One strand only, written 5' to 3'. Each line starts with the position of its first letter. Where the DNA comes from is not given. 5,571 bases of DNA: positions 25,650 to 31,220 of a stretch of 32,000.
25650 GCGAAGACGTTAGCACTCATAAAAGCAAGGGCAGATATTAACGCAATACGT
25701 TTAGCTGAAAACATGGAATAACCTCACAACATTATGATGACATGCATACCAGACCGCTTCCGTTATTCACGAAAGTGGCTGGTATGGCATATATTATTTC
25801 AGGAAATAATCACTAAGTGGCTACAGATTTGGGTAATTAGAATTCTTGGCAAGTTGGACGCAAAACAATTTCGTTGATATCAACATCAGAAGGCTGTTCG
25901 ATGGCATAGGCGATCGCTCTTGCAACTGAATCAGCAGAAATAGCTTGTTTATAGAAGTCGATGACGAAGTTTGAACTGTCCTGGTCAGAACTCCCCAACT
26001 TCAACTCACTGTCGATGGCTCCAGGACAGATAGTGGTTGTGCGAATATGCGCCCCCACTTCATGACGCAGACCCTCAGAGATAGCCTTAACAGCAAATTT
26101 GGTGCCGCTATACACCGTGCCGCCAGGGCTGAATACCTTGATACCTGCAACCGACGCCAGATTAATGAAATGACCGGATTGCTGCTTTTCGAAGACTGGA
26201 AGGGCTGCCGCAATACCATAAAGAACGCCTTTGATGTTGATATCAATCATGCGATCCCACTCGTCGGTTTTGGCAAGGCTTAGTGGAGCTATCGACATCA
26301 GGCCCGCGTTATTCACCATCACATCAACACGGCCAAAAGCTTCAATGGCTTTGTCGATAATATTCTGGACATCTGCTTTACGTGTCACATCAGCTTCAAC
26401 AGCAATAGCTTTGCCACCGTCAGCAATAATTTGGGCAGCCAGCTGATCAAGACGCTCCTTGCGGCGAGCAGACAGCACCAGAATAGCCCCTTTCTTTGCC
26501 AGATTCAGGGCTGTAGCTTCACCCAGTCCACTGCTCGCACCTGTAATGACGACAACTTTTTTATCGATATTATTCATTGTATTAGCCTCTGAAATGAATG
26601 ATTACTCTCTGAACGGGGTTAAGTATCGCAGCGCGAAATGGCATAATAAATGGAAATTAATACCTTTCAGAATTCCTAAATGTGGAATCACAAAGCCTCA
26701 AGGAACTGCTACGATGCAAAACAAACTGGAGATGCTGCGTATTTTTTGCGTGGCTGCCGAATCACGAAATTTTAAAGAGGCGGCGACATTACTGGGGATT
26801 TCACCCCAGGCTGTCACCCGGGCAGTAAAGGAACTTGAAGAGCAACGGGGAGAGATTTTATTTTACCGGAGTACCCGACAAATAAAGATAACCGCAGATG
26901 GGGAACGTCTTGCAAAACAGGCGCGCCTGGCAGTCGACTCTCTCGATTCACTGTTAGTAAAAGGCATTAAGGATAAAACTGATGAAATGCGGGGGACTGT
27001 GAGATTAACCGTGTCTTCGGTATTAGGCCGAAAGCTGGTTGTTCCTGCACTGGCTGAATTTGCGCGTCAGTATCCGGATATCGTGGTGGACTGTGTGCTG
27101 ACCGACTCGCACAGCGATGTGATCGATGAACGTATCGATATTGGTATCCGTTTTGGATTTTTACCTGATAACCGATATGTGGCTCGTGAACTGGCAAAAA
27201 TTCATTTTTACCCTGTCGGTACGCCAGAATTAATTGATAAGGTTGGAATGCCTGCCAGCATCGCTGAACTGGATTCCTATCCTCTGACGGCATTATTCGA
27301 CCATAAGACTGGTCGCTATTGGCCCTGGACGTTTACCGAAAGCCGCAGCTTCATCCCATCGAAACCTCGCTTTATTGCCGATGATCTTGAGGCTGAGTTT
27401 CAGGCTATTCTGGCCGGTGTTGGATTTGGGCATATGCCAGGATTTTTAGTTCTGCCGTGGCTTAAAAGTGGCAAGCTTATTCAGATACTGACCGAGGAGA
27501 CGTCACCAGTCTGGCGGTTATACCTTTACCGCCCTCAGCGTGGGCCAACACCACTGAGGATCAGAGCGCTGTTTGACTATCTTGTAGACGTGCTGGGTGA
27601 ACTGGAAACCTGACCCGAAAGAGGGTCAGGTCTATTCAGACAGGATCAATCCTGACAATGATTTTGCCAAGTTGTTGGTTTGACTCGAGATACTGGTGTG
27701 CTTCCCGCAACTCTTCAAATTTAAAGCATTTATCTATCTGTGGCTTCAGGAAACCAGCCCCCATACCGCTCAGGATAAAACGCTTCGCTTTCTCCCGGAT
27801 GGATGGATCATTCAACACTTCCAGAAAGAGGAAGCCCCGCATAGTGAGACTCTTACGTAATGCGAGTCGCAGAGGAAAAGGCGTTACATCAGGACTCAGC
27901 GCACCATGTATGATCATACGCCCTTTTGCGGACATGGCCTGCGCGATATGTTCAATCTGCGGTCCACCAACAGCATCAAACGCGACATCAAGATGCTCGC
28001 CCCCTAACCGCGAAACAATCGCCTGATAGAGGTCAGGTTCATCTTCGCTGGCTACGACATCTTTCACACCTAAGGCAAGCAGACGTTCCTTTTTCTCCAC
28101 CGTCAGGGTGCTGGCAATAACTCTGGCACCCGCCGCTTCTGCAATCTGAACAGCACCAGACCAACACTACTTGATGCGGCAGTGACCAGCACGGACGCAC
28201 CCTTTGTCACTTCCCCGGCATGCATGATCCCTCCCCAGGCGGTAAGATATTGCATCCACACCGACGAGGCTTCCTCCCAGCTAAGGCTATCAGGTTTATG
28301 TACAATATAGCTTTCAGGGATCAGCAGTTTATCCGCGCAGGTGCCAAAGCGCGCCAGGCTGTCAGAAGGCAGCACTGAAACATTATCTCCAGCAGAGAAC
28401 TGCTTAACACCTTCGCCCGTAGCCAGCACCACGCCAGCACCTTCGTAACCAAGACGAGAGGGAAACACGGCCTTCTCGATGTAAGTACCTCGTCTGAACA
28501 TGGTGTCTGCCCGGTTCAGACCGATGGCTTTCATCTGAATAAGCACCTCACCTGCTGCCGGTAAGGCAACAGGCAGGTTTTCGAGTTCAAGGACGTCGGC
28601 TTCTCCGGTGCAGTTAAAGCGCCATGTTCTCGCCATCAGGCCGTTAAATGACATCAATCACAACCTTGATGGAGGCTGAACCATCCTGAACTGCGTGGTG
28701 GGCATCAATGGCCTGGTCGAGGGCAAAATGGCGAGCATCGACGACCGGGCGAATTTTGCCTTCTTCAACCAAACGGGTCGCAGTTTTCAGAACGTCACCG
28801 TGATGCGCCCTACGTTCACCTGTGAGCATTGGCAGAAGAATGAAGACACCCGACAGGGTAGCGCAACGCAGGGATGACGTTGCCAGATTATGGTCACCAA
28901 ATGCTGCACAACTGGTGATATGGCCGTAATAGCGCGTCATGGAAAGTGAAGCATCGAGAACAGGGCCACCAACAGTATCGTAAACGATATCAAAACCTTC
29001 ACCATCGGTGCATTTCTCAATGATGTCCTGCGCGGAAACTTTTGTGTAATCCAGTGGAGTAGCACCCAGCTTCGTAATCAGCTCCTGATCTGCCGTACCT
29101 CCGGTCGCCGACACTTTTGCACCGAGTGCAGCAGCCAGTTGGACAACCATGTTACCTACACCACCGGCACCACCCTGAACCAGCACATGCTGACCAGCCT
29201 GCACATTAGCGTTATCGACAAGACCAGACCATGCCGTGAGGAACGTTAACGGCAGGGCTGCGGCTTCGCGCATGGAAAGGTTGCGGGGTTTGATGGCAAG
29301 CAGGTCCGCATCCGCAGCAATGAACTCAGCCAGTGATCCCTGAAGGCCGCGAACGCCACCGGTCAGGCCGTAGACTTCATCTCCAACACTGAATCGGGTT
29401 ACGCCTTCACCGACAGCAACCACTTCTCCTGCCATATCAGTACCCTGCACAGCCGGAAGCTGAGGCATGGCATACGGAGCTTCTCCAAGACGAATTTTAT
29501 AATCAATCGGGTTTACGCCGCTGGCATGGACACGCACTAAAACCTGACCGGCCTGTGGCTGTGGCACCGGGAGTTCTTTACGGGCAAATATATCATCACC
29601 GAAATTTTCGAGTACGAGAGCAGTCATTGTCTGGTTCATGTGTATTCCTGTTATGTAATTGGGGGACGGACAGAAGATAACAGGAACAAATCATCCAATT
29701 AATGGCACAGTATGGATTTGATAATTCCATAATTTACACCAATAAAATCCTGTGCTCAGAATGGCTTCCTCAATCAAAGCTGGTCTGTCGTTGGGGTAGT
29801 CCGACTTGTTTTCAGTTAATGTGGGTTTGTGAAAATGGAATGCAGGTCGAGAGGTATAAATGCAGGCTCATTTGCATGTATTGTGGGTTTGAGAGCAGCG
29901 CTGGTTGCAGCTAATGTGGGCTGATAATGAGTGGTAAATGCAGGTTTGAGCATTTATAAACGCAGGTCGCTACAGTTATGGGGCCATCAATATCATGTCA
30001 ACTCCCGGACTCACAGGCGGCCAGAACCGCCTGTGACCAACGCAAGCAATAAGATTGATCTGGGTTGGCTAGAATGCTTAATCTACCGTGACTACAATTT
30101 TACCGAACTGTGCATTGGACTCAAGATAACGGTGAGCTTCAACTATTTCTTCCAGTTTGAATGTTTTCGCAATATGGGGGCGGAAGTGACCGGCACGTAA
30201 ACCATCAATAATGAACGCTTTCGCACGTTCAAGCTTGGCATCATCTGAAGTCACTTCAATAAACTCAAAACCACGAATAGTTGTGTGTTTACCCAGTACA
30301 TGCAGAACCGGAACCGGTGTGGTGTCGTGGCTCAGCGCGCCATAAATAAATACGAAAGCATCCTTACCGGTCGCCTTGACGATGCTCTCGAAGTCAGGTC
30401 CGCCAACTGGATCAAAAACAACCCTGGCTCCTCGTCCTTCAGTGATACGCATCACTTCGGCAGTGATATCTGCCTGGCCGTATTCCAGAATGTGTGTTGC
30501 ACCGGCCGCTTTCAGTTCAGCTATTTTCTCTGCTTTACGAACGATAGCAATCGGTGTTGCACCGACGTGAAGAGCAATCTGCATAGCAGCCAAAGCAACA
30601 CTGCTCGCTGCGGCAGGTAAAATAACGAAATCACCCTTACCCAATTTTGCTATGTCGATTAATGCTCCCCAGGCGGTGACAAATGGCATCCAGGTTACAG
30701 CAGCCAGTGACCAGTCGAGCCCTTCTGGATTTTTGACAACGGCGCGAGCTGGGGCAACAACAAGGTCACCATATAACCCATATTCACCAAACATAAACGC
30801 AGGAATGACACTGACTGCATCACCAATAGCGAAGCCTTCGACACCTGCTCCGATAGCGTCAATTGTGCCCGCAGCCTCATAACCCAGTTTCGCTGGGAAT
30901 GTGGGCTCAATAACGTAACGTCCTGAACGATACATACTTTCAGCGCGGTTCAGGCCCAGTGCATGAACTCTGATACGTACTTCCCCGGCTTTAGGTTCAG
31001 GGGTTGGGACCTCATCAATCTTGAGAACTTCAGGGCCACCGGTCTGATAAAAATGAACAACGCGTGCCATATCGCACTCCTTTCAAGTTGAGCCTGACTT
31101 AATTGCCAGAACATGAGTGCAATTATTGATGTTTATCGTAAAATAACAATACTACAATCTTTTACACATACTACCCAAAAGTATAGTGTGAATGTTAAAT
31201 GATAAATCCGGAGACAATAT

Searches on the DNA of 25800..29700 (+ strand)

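Call 77: search_dna_similar(query=window:25800-29700:+, collection=ecoli_genomes, mode=distant, max_rows=8)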
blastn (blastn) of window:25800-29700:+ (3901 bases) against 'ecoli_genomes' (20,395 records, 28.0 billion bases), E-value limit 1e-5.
No match.

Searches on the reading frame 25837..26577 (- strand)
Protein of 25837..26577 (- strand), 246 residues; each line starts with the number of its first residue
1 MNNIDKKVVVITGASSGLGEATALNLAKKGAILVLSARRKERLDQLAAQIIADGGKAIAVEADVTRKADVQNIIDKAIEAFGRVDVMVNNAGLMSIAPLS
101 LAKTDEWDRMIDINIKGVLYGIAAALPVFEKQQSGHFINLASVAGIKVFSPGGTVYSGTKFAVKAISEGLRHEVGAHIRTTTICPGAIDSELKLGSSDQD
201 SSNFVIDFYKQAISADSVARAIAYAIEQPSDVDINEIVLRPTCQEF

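Call 30: search_protein_families(library=pfam, proteins=[window:25837-26577:-], max_evalue=0.01)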
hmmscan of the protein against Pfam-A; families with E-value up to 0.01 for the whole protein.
window:25837-26577:- (246 aa): 4 families
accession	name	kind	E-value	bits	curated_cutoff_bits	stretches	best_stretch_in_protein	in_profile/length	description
PF00106.31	adh_short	-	1.4e-53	181.7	26.6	1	7-193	1-187/195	short chain dehydrogenase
PF13561.12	adh_short_C2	-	5.8e-37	128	27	1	13-224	1-215/236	Enoyl-(Acyl carrier protein) reductase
PF08659.16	KR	-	1.2e-14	55.1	22.6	1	9-169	3-162/180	KR domain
PF01370.27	Epimerase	-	0.0051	16.7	20.9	0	9-126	1-103/240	NAD dependent epimerase/dehydratase family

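Call 32: find_encoding_contigs(protein=window:25837-26577:-, flank=10000, max_places=8)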
Protein window:25837-26577:- (246 aa): 2 contigs read that carry it; 2 places shown.
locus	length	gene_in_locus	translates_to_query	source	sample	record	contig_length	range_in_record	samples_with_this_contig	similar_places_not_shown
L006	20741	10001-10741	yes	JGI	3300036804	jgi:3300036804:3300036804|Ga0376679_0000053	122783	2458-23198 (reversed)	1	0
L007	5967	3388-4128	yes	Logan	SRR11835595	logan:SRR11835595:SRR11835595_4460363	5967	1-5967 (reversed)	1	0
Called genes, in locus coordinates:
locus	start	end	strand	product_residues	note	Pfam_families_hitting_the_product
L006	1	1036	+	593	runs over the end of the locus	PF00005:ABC_tran, PF02463:SMC_N (faint), PF13476:AAA_23 (faint), PF00005:ABC_tran, PF13304:AAA_21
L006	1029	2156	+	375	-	PF12679:ABC2_membrane_2, PF12698:ABC2_membrane_3, PF01061:ABC2_membrane, PF12730:ABC2_membrane_4 (weak)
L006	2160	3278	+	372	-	PF12679:ABC2_membrane_2, PF12698:ABC2_membrane_3, PF01061:ABC2_membrane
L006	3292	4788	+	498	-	PF02321:OEP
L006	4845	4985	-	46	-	-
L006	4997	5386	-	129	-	PF01638:HxlR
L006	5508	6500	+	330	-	PF08240:ADH_N, PF00107:ADH_zinc_N, PF13602:ADH_zinc_N_2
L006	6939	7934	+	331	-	PF08240:ADH_N, PF00107:ADH_zinc_N, PF13602:ADH_zinc_N_2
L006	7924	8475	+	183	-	PF08240:ADH_N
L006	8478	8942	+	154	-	PF00107:ADH_zinc_N, PF13602:ADH_zinc_N_2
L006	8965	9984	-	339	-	PF00126:HTH_1, PF03466:LysR_substrate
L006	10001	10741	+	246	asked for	PF00106:adh_short, PF08659:KR, PF13561:adh_short_C2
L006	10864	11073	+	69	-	PF07338:YdgH_BhsA-like (faint)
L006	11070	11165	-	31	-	-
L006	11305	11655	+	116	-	PF03358:FMN_red (faint)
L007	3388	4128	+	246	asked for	PF00106:adh_short, PF08659:KR, PF13561:adh_short_C2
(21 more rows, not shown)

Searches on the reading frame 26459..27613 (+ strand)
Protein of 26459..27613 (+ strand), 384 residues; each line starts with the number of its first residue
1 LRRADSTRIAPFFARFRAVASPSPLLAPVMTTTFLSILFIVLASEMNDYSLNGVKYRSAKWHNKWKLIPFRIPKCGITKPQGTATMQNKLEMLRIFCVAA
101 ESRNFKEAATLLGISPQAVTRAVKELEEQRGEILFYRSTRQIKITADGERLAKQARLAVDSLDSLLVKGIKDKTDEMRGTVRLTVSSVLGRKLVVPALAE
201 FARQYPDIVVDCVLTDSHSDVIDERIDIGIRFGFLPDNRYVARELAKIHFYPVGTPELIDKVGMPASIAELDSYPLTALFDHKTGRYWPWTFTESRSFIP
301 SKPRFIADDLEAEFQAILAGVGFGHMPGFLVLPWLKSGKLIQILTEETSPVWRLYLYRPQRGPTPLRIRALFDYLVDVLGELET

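Call 30: search_protein_families(library=pfam, proteins=[window:26459-27613:+], max_evalue=0.01)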
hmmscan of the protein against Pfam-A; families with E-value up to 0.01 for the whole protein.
window:26459-27613:+ (384 aa): 5 families
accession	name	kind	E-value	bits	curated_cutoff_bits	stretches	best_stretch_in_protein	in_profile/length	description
PF03466.25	LysR_substrate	-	7.1e-32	110.9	28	1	175-379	2-208/209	LysR substrate binding domain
PF00126.33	HTH_1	-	5.4e-17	61.9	26.6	1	90-149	1-60/60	Bacterial regulatory helix-turn-helix protein, lysR family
PF12802.13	MarR_2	-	0.0011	19.5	27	1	103-129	21-47/61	MarR family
PF13412.12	HTH_24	-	0.0015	18.5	21.9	1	105-128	20-43/48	Winged helix-turn-helix DNA-binding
PF13518.12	HTH_28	-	0.0051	17.3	25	0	100-129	10-39/52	Helix-turn-helix domain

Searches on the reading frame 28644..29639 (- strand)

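Call 30: search_protein_families(library=pfam, proteins=[window:28644-29639:-], max_evalue=0.01)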
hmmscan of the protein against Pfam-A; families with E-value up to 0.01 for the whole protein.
window:28644-29639:- (331 aa): 4 families
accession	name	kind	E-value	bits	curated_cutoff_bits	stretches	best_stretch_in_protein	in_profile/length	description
PF08240.17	ADH_N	-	1.1e-18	67.8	23.5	1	30-116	2-101/104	Alcohol dehydrogenase GroES-like domain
PF00107.32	ADH_zinc_N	-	4.4e-18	65.9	31.8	1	160-252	1-95/129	Zinc-binding dehydrogenase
PF13602.12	ADH_zinc_N_2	-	6.9e-18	66.3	27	1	195-328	6-134/134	Zinc-binding dehydrogenase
PF16884.10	ADH_N_2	-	0.00019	21.8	31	1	15-94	15-93/108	N-terminal domain of oxidoreductase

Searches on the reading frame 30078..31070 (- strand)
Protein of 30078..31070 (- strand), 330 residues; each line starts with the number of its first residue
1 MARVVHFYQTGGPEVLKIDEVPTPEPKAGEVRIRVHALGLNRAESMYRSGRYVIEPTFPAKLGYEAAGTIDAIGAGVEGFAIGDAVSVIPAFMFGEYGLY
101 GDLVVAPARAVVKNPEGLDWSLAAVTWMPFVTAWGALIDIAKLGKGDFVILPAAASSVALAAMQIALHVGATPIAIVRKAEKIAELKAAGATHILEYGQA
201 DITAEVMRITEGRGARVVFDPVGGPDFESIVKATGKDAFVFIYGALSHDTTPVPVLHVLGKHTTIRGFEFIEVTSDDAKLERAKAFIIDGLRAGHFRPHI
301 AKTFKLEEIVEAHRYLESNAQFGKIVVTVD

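Call 30: search_protein_families(library=pfam, proteins=[window:30078-31070:-], max_evalue=0.01)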
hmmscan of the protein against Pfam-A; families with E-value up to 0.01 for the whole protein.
window:30078-31070:- (330 aa): 3 families
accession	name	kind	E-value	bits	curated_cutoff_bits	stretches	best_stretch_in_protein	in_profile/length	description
PF00107.32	ADH_zinc_N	-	8.9e-22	77.9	31.8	1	158-271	2-115/129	Zinc-binding dehydrogenase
PF13602.12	ADH_zinc_N_2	-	3e-19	70.7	27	1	190-327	2-134/134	Zinc-binding dehydrogenase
PF08240.17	ADH_N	-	7.2e-14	52.3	23.5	1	28-115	2-103/104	Alcohol dehydrogenase GroES-like domain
